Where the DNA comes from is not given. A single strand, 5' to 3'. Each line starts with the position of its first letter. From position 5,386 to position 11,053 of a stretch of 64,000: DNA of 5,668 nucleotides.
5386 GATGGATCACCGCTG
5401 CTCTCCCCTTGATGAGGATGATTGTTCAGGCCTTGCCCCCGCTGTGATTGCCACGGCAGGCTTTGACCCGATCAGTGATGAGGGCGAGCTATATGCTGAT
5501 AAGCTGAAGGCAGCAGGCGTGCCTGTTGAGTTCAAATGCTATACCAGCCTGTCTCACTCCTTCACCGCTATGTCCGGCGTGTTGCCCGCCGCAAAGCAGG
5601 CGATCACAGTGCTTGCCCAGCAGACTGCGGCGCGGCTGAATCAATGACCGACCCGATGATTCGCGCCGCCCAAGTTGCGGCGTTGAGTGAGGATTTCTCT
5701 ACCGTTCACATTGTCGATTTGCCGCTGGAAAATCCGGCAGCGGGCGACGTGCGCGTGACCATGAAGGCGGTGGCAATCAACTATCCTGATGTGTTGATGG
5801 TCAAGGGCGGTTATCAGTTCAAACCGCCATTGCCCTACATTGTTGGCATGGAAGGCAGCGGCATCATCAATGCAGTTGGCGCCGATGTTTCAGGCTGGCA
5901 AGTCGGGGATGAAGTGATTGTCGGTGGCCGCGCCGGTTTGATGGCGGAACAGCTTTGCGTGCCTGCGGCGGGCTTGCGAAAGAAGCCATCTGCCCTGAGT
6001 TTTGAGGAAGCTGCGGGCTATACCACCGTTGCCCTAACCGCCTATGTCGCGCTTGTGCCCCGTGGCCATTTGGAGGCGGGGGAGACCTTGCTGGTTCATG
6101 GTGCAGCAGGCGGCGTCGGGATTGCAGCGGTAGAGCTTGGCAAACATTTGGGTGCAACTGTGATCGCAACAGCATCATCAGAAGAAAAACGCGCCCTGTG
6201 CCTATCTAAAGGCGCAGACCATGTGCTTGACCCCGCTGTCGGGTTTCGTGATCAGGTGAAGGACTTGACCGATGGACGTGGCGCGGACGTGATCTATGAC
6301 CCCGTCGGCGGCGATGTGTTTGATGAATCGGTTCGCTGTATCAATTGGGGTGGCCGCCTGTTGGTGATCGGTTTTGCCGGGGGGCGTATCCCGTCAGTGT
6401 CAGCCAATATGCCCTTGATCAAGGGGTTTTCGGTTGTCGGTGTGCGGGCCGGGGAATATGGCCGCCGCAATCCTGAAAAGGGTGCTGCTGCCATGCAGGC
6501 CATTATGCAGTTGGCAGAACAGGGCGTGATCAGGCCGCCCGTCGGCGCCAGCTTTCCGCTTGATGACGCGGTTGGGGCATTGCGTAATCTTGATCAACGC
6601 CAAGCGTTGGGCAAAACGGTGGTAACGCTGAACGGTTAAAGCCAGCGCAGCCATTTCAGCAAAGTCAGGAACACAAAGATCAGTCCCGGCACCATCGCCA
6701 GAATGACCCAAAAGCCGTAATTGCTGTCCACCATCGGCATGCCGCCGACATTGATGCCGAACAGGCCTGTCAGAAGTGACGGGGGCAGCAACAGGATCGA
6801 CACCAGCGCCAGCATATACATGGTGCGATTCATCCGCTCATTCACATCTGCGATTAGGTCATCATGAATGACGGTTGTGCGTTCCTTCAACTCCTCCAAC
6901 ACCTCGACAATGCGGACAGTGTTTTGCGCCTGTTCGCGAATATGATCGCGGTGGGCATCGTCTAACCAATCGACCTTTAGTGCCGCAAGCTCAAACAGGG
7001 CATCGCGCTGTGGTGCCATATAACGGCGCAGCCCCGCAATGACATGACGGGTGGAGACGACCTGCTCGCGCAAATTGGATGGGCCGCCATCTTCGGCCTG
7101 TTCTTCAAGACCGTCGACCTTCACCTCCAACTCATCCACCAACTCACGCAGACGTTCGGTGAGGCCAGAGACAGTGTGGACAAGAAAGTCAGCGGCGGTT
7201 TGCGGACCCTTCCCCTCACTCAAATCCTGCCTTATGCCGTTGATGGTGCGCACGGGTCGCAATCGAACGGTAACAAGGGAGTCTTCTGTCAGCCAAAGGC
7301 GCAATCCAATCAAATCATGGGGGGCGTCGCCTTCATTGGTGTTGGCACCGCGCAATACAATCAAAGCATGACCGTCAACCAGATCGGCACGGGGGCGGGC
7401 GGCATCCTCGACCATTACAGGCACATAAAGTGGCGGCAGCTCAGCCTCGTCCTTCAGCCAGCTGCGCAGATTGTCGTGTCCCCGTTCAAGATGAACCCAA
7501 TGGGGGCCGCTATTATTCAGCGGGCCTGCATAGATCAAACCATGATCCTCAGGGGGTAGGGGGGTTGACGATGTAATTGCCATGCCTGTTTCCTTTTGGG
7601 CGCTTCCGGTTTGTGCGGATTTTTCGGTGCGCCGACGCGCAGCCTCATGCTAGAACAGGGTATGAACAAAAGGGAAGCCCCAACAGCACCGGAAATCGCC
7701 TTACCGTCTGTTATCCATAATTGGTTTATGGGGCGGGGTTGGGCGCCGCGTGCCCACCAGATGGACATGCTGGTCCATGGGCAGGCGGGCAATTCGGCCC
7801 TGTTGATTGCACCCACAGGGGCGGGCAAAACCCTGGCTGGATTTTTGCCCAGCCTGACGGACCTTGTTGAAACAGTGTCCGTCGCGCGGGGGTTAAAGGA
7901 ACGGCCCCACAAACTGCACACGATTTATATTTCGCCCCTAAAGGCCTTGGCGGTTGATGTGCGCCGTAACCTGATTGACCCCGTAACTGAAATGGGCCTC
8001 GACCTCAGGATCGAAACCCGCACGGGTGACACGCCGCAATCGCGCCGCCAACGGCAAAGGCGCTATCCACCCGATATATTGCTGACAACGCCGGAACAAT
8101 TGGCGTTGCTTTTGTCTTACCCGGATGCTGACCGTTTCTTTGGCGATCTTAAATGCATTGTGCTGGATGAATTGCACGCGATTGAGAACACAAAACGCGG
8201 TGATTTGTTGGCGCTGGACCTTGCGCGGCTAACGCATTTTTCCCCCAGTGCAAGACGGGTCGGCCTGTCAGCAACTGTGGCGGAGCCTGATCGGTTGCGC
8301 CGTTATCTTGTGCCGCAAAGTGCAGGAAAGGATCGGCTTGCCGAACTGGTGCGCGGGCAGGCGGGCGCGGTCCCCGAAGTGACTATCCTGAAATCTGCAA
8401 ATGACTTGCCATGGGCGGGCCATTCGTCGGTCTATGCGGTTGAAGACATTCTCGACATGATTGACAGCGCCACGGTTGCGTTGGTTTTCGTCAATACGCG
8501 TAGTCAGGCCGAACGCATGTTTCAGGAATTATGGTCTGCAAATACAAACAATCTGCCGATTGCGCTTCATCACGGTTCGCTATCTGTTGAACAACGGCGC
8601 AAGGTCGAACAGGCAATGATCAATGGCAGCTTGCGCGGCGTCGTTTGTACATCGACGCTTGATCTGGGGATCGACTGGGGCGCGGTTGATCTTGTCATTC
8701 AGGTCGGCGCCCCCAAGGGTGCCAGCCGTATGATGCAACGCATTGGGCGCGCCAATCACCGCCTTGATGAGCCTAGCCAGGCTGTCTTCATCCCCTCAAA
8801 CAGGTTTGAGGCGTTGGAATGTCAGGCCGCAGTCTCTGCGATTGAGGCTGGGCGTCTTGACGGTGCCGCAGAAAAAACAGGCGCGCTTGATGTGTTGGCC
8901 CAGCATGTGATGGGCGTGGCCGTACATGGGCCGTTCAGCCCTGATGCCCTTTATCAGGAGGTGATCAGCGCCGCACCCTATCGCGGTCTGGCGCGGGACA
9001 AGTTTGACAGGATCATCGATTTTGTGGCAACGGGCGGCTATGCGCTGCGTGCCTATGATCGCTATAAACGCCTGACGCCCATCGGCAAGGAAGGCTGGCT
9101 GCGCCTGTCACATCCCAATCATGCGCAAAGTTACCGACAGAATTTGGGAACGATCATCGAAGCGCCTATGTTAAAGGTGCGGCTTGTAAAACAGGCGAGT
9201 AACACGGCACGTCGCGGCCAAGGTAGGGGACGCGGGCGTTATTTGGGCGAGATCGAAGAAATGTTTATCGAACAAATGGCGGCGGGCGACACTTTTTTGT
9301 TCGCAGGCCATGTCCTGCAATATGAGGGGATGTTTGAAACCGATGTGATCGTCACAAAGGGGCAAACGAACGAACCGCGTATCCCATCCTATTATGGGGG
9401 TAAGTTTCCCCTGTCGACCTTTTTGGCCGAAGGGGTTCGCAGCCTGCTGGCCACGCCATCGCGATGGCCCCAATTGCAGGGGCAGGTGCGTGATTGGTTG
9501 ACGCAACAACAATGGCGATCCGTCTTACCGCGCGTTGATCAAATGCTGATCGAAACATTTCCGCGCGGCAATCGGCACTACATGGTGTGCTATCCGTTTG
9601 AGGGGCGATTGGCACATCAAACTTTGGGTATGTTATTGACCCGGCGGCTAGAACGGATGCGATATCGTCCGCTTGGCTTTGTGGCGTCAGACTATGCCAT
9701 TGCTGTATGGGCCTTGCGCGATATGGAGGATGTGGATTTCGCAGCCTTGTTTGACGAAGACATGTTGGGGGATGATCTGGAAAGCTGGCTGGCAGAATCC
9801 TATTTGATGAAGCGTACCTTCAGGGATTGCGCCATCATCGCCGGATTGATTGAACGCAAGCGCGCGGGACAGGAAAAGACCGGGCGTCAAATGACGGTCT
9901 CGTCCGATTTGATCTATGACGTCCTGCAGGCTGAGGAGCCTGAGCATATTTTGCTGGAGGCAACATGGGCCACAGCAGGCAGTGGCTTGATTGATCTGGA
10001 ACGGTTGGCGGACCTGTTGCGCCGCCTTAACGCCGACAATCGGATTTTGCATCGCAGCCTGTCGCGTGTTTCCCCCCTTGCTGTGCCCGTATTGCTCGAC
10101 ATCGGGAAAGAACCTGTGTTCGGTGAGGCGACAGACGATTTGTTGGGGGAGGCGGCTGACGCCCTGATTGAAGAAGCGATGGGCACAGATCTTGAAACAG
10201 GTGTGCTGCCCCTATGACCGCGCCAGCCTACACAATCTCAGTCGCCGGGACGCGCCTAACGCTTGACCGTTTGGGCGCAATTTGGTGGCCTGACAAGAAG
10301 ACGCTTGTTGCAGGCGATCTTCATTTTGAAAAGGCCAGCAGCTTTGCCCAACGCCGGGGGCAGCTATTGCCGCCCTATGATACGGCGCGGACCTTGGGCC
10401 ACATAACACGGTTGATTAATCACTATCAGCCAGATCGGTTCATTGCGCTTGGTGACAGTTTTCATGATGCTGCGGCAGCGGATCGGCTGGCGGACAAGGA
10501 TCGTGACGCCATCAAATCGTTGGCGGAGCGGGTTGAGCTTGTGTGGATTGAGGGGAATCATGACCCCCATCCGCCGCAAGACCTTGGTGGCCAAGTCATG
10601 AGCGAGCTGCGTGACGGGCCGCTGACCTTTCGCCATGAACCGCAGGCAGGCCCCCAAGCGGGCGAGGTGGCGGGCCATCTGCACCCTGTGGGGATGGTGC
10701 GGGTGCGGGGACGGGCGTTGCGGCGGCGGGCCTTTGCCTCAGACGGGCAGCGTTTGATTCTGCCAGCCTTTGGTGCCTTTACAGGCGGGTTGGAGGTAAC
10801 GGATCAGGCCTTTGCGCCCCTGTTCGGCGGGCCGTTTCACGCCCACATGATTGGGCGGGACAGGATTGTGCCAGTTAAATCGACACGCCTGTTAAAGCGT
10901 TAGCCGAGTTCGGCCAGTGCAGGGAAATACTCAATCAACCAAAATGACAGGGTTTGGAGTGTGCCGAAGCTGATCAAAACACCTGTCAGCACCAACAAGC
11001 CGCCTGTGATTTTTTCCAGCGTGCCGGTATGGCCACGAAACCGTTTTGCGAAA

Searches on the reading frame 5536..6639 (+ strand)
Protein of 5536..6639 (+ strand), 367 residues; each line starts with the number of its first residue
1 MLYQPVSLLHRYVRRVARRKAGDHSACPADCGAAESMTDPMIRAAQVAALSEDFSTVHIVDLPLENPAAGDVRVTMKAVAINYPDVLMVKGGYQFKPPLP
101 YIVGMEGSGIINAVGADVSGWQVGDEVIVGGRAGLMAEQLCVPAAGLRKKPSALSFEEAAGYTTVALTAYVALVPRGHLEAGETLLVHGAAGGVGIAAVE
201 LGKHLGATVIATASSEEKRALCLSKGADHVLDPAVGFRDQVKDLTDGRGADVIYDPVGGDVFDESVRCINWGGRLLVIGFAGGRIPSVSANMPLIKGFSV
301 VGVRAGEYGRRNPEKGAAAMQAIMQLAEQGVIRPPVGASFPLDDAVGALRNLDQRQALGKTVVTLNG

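Call 81: search_protein_families(library=pfam, proteins=[window:5536-6639:+], max_evalue=0.00001)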
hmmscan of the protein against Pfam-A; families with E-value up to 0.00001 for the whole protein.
window:5536-6639:+ (367 aa): 3 families
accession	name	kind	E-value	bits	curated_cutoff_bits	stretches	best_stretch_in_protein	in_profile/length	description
PF00107.32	ADH_zinc_N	-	3.2e-28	98.7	31.8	1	193-311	1-117/129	Zinc-binding dehydrogenase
PF13602.12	ADH_zinc_N_2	-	3.5e-19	70.5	27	1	226-363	2-134/134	Zinc-binding dehydrogenase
PF08240.17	ADH_N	-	1e-15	58.3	23.5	1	69-151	2-103/104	Alcohol dehydrogenase GroES-like domain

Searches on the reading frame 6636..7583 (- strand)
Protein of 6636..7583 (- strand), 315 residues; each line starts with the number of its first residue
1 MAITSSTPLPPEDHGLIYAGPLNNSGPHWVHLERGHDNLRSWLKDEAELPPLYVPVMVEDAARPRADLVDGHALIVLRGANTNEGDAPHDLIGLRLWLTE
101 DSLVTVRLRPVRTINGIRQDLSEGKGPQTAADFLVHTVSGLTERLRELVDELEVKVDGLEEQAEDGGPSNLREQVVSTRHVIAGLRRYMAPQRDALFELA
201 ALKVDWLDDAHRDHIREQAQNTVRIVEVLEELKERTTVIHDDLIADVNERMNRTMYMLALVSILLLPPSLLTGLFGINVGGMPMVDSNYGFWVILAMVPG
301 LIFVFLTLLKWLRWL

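Call 81: search_protein_families(library=pfam, proteins=[window:6636-7583:-], max_evalue=0.00001)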
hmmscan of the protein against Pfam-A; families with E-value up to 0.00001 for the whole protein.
window:6636-7583:- (315 aa): 1 family
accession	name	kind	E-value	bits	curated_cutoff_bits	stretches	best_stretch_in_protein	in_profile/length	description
PF01544.23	CorA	-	2.6e-59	201.4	27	1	26-310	3-291/292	CorA-like Mg2+ transporter protein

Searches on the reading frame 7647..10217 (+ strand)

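Call 81: search_protein_families(library=pfam, proteins=[window:7647-10217:+], max_evalue=0.00001)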
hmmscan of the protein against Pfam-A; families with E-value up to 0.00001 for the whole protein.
window:7647-10217:+ (856 aa): 4 families
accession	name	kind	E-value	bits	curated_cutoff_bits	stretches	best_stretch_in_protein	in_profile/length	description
PF08494.16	DEAD_assoc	-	7.6e-51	173.1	23.5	1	627-812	1-191/191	DEAD/H associated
PF19306.5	WH_Lhr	-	4.5e-37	127.5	27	1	398-576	2-165/168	Large helicase-related protein, winged helix domain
PF00270.35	DEAD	-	1.5e-27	96.8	26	1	37-213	3-163/167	DEAD/DEAH box helicase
PF00271.37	Helicase_C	-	2.4e-17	63.6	23.5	1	270-369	8-106/110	Helicase conserved C-terminal domain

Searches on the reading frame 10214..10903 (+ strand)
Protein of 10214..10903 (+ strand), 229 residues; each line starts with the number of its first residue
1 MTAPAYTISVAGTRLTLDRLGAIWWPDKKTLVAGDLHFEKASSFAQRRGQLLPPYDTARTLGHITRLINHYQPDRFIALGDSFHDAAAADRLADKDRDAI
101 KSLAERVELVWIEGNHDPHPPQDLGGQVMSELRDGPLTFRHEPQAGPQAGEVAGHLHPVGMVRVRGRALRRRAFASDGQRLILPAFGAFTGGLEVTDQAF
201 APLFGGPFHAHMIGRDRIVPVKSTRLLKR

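Call 81: search_protein_families(library=pfam, proteins=[window:10214-10903:+], max_evalue=0.00001)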
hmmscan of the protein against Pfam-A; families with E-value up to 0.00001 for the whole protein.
window:10214-10903:+ (229 aa): 1 family
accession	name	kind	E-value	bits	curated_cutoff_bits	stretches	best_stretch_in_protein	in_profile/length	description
PF00149.33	Metallophos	-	7.9e-06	26.9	21.5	1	29-126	2-72/191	Calcineurin-like phosphoesterase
